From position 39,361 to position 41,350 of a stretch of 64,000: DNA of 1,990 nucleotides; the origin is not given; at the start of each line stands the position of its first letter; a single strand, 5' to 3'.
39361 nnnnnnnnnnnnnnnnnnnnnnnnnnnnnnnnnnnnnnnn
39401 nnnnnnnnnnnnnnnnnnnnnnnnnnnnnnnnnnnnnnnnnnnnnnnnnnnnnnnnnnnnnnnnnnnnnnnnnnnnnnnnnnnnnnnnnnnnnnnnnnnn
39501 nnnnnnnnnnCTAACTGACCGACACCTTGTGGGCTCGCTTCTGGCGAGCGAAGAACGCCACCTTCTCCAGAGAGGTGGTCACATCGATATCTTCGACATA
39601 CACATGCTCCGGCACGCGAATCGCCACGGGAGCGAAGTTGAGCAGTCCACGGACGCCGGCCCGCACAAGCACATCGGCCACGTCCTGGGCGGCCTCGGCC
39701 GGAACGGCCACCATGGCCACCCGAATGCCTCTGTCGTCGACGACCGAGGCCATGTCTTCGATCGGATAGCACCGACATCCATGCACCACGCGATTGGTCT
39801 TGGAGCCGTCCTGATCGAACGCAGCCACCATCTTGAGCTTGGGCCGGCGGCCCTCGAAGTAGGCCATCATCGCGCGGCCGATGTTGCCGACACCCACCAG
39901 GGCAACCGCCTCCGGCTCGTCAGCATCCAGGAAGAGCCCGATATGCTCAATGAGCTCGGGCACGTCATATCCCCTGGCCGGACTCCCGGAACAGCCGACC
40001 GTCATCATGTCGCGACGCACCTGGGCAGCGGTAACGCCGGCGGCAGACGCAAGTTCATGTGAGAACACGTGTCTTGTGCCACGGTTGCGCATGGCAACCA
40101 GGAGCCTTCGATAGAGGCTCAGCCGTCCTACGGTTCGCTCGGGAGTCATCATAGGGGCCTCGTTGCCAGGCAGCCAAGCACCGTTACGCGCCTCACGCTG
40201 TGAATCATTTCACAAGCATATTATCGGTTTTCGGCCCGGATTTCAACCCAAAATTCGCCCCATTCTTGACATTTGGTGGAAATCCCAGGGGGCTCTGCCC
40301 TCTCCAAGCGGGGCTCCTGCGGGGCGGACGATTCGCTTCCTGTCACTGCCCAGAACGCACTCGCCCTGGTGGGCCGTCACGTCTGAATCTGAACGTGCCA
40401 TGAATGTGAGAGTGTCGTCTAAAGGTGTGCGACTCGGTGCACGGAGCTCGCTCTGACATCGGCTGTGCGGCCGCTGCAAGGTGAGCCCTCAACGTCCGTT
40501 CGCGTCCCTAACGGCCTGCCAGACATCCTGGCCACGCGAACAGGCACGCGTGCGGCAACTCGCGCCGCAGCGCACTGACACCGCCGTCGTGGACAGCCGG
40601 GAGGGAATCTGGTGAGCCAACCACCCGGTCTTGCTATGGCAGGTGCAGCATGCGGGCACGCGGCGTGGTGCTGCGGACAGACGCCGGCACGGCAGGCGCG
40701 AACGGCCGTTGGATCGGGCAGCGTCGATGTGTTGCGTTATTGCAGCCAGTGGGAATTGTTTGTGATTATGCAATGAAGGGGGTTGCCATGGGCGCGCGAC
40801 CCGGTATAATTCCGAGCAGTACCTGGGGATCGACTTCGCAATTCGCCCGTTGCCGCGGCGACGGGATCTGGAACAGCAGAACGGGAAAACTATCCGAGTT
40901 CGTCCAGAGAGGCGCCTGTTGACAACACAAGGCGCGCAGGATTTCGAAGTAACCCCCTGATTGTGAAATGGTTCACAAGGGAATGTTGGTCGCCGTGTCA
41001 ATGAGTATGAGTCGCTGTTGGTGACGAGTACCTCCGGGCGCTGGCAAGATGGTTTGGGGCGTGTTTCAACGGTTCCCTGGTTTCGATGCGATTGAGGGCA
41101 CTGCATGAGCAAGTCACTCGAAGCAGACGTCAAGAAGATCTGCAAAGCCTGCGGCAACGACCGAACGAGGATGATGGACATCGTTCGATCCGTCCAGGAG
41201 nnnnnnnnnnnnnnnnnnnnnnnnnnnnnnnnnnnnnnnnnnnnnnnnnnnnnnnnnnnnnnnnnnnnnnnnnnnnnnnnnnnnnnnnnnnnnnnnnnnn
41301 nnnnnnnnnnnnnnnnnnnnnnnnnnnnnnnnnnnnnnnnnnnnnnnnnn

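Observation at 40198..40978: Two Rex operator palindromes in the 950-bp divergent region between rex-hydCBA and hoxFUYHW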

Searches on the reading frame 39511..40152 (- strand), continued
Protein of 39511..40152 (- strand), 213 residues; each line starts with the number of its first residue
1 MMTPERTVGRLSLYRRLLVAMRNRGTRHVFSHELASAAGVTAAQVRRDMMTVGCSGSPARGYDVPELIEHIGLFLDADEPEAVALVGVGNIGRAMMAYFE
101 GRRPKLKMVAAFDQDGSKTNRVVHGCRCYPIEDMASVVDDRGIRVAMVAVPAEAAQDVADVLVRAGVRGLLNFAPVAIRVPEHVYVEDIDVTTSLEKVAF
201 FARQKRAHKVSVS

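Call 71: find_encoding_contigs(protein=P0140, flank=4000, max_places=2)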
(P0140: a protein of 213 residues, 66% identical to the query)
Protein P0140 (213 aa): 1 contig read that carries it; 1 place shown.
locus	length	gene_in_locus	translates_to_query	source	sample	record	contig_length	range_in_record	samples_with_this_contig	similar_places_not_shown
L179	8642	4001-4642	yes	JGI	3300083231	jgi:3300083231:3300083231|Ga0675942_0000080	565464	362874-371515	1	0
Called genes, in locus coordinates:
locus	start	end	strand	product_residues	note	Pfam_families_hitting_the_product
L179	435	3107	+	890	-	-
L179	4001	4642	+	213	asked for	PF06971:Put_DNA-bind_N, PF02629:CoA_binding, PF01408:GFO_IDH_MocA (weak)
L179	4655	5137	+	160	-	PF01257:2Fe-2S_thioredx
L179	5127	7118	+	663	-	PF01512:Complex1_51K, PF10589:NADH_4Fe-4S, PF00037:Fer4 (weak), PF12838:Fer4_7 (weak), PF13187:Fer4_9 (weak), PF13237:Fer4_10, PF14697:Fer4_21, PF00037:Fer4 (weak), +2 more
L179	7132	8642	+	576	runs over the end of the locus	PF00111:Fer2 (weak), PF13510:Fer2_4, PF10588:NADH-G_4Fe-4S_3, PF22117:Fer4_Nqo3, PF12838:Fer4_7, PF00037:Fer4, PF02906:Fe_hyd_lg_C, PF02256:Fe_hyd_SSU, +8 more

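Call 72: find_encoding_contigs(protein=P0126, flank=4000, max_places=2)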
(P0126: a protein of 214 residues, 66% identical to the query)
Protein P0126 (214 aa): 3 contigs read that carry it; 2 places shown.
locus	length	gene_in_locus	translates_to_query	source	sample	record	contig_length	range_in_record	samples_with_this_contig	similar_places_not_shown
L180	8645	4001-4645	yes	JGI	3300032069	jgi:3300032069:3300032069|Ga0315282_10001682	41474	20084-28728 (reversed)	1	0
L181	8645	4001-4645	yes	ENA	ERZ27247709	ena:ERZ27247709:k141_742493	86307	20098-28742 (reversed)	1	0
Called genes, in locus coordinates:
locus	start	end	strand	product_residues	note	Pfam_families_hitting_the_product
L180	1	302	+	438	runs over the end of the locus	PF07690:MFS_1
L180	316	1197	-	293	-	PF02811:PHP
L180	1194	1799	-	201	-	PF09335:VTT_dom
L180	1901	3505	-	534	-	PF03629:SASA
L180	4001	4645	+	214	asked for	PF06971:Put_DNA-bind_N, PF02629:CoA_binding, PF01408:GFO_IDH_MocA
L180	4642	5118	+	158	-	PF01257:2Fe-2S_thioredx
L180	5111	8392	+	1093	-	PF01946:Thi4 (faint), PF13738:Pyr_redox_3 (faint), PF01266:DAO (faint), PF01512:Complex1_51K, PF10589:NADH_4Fe-4S, PF14691:Fer4_20, PF07992:Pyr_redox_2, PF13450:NAD_binding_8, +1 more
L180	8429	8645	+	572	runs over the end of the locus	PF00111:Fer2 (weak), PF13510:Fer2_4, PF10588:NADH-G_4Fe-4S_3, PF12838:Fer4_7, PF13237:Fer4_10 (weak), PF22117:Fer4_Nqo3, PF02906:Fe_hyd_lg_C, PF02256:Fe_hyd_SSU, +6 more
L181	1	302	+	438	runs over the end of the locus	PF07690:MFS_1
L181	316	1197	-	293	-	PF02811:PHP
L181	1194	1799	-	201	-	PF09335:VTT_dom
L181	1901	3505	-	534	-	PF03629:SASA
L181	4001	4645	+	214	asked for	PF06971:Put_DNA-bind_N, PF02629:CoA_binding, PF01408:GFO_IDH_MocA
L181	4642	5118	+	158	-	PF01257:2Fe-2S_thioredx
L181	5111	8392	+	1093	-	PF01946:Thi4 (faint), PF13738:Pyr_redox_3 (faint), PF01266:DAO (faint), PF01512:Complex1_51K, PF10589:NADH_4Fe-4S, PF14691:Fer4_20, PF07992:Pyr_redox_2, PF13450:NAD_binding_8, +1 more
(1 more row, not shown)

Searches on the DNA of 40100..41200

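Call 7: search_rna_families(source=window, start=40100, end=41200, threshold=evalue, max_evalue=1)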
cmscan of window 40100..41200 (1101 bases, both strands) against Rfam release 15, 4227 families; matches with E-value up to 1: 1.
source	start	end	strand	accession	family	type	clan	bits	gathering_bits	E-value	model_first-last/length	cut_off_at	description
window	40124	40317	+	RF02267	Vax2os1_2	Gene; lncRNA;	-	13.4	55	0.015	1-466/466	no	Vax2os1 conserved region 2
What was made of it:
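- Tried and rejected: Rfam at E up to 1 gave only a meaningless eukaryotic lncRNA hit (call 7).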

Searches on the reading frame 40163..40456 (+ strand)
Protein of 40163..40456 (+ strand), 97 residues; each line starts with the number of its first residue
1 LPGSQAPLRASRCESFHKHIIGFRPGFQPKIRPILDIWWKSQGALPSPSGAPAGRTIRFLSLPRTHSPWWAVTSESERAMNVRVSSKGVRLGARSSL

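Call 25: search_protein_families(library=pfam, proteins=[window:40163-40456:+], max_evalue=0.01)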
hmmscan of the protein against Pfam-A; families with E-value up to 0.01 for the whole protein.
window:40163-40456:+ (97 aa): 0 families
